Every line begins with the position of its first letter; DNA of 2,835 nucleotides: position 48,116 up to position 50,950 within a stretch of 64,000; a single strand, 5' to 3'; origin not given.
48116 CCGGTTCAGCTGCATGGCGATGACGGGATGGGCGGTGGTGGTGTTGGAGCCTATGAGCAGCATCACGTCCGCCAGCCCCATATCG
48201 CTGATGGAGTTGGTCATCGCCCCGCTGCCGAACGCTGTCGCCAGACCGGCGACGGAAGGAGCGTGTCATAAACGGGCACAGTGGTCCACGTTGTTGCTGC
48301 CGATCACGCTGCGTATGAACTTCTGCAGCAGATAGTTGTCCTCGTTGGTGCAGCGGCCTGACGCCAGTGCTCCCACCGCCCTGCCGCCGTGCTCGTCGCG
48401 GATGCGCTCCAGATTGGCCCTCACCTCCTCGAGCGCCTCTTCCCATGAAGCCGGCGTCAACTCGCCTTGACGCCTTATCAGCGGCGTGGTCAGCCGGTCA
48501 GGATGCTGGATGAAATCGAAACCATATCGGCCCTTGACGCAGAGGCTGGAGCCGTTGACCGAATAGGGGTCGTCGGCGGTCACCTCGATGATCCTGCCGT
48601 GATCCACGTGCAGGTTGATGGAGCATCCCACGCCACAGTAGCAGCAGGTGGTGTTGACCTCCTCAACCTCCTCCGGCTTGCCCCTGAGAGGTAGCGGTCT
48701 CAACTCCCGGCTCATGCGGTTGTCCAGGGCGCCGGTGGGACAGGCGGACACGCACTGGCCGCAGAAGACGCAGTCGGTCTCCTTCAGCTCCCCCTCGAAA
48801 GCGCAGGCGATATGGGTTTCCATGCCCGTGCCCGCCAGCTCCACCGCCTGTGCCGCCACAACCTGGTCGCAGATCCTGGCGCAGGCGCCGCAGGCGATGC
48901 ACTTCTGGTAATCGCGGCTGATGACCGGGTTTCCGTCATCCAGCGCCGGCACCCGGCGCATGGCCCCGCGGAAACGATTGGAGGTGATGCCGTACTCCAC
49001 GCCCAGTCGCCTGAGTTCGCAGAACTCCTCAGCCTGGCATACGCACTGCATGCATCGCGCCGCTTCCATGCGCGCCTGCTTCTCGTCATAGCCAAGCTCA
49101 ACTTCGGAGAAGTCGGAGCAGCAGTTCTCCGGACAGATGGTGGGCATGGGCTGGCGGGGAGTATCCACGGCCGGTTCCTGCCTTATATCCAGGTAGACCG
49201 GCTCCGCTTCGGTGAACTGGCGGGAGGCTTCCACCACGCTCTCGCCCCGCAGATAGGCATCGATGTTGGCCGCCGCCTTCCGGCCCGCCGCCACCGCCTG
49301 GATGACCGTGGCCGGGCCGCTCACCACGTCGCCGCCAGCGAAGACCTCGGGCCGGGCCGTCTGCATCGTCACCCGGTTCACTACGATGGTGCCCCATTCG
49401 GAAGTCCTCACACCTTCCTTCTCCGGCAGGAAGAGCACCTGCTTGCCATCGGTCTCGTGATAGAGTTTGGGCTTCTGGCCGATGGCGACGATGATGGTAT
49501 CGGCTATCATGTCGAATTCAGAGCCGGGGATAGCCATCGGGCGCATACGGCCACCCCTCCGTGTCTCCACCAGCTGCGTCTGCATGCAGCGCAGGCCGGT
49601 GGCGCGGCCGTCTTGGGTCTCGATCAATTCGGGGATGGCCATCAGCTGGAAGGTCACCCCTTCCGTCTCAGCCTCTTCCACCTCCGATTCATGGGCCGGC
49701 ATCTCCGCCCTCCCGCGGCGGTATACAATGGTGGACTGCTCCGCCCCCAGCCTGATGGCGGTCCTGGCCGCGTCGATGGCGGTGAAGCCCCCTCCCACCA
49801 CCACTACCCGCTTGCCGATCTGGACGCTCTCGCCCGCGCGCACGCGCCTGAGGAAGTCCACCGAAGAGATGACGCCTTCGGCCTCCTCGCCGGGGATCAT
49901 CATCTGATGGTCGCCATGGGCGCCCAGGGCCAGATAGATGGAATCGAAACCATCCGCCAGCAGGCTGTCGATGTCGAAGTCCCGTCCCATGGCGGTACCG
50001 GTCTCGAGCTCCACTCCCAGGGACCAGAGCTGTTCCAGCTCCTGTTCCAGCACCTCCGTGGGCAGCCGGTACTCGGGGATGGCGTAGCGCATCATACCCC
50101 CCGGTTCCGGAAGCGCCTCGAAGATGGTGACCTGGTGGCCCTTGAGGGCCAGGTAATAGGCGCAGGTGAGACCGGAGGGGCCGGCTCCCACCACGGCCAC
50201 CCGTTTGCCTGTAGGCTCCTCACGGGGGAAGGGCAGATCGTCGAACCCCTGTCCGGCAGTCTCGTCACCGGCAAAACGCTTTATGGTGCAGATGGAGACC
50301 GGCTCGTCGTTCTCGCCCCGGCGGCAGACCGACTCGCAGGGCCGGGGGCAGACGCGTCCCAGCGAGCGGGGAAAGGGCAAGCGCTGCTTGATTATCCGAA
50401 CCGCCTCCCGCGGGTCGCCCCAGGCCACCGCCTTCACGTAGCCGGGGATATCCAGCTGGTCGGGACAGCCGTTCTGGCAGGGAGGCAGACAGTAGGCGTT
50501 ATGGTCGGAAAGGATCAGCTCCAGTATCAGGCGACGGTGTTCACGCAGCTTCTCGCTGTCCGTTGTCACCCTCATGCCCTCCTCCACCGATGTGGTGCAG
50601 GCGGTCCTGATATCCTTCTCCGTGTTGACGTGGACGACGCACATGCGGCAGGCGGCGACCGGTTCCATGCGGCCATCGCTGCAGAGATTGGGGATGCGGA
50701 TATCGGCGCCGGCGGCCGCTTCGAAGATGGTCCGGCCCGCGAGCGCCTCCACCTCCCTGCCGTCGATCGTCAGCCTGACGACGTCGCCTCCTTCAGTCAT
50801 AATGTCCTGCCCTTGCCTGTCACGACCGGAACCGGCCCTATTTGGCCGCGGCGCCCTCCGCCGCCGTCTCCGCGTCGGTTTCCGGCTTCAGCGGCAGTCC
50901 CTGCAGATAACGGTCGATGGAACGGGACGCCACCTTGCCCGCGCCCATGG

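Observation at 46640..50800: Single 1,386-codon selenocysteine formate dehydrogenase with an embedded GltD-type NAD(P)H module, split by ORF callers at an in-frame UGA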

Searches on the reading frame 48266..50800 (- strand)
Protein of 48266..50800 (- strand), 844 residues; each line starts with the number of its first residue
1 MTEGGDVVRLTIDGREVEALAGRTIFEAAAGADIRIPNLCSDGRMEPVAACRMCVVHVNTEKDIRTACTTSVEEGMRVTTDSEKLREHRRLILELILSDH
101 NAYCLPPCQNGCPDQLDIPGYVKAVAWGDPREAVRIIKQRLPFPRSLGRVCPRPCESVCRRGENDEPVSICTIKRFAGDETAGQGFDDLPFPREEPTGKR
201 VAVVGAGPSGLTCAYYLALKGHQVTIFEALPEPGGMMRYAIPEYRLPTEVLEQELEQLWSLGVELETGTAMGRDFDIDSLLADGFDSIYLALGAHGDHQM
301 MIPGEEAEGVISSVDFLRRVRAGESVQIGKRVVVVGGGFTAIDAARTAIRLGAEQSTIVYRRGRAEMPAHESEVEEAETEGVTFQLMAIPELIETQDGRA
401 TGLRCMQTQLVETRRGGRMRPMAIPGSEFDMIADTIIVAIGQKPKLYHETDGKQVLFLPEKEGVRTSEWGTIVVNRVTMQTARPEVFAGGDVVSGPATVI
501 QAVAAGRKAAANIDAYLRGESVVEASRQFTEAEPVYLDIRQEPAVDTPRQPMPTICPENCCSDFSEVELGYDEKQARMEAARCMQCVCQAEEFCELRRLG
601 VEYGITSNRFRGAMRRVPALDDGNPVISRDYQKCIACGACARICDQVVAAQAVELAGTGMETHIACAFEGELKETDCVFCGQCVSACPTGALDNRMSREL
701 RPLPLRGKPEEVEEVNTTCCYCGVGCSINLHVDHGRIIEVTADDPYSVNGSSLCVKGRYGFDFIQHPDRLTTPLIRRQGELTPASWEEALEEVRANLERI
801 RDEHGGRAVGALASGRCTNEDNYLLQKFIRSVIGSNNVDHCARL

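Call 9: find_encoding_contigs(protein=window:48266-50800:-, flank=10000, max_places=6)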
Protein window:48266-50800:- (844 aa): 1 contig read that carries it; 1 place shown.
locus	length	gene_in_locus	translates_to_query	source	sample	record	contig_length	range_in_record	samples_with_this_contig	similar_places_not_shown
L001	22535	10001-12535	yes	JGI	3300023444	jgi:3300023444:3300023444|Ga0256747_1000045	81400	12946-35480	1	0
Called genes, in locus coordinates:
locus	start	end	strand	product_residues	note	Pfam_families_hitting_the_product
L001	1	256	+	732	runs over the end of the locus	PF18537:CODH_A_N, PF03598:CdhC, PF19436:ACS_CODH_B_C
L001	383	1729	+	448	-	PF04060:FeS, PF03599:CdhD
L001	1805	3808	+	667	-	PF14691:Fer4_20, PF01494:FAD_binding_3 (weak), PF07992:Pyr_redox_2, PF13450:NAD_binding_8 (weak), PF13738:Pyr_redox_3 (weak), PF12838:Fer4_7 (weak), PF13187:Fer4_9 (weak), PF02662:FlpD, +5 more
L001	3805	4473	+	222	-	PF12225:DUF5981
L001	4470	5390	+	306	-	PF02219:MTHFR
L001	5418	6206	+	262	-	PF00809:Pterin_bind, PF03599:CdhD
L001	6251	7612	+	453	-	PF01512:Complex1_51K, PF10589:NADH_4Fe-4S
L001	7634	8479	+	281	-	PF10418:DHODB_Fe-S_bind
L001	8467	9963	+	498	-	PF14691:Fer4_20, PF01262:AlaDh_PNT_C (faint), PF02826:2-Hacid_dh_C (faint), PF13241:NAD_binding_7 (faint), PF07992:Pyr_redox_2, PF13450:NAD_binding_8, PF13738:Pyr_redox_3, PF00070:Pyr_redox, +5 more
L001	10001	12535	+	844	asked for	PF13510:Fer2_4, PF14691:Fer4_20, PF07992:Pyr_redox_2 (weak), PF01266:DAO, PF07992:Pyr_redox_2, PF13450:NAD_binding_8, PF04879:Molybdop_Fe4S4, PF00384:Molybdopterin, +9 more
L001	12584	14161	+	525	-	PF00384:Molybdopterin, PF01568:Molydop_binding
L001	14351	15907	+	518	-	PF13727:CoA_binding_3, PF02397:Bac_transf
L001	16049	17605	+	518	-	PF01554:MatE, PF01943:Polysacc_synt, PF13440:Polysacc_synt_3, PF01554:MatE (weak)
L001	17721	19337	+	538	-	PF01663:Phosphodiest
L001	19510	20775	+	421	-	PF01663:Phosphodiest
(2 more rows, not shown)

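Call 33: search_protein_families(library=ncbifam, proteins=[window:48269-50800:-], max_evalue=0.00001)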
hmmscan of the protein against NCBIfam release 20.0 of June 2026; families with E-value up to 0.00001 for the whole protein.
window:48269-50800:- (844 aa): 67 families (the best 25 are shown)
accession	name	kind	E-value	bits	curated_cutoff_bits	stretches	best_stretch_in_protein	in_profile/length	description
NF009454.0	PRK12814.1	equivalog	1.4e-190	635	916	1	8-653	4-637/657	putative NADPH-dependent glutamate synthase small subunit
NF009410.0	PRK12771.1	subfamily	2.9e-152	508.1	516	1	84-589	26-515/566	NAD(P)-binding protein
NF009414.0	PRK12778.1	equivalog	7.4e-115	384.9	1103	1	106-518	337-750/752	bifunctional dihydroorotate dehydrogenase B NAD binding subunit/NADPH-dependent glutamate synthase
TIGR01316.1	gltA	equivalog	2e-113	379.6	471.75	1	106-517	36-449/449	NADPH-dependent glutamate synthase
NF010590.0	PRK13984.1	equivalog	9.7e-94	314.6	946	2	108-520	198-609/611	putative oxidoreductase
TIGR03315.1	Se_ygfK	equivalog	1.1e-91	307.8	835.3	1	76-644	418-933/1012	putative selenate reductase subunit YgfK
TIGR01318.1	gltD_gamma_fam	subfamily_domain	4e-88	296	482.95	1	106-518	48-466/467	glutamate synthase, small subunit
NF009413.0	PRK12775.1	equivalog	3e-83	280.2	1895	1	106-520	339-757/1006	putative trifunctional 2-polyprenylphenol hydroxylase/glutamate synthase subunit beta/ferritin domain-containing protein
NF009408.0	PRK12769.1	equivalog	5e-81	272.7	1003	1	108-521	236-655/659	formate-dependent uric acid utilization protein AegA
NF009451.0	PRK12809.1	equivalog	6.6e-73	246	1154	1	99-513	208-630/639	formate-dependent uric acid utilization protein YgfT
NF009409.0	PRK12770.1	subfamily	5.6e-72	242.8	343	1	194-521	14-354/360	putative glutamate synthase subunit beta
NF009415.0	PRK12779.1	equivalog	4.6e-68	230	1519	1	109-515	211-624/944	putative bifunctional glutamate synthase subunit beta/2-polyprenylphenol hydroxylase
TIGR01317.1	GOGAT_sm_gam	subfamily_domain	1.6e-66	225.1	447.7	1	105-522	49-483/485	glutamate synthase small subunit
TIGR01973.1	NuoG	equivalog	3.7e-60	204.4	470.05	2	587-841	97-337/606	NADH-quinone oxidoreductase subunit NuoG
NF045663.1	diclust_near_Sec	equivalog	1.4e-54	185.4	530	2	105-356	17-258/759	pyridine nucleotide-disulfide oxidoreductase/dicluster-binding protein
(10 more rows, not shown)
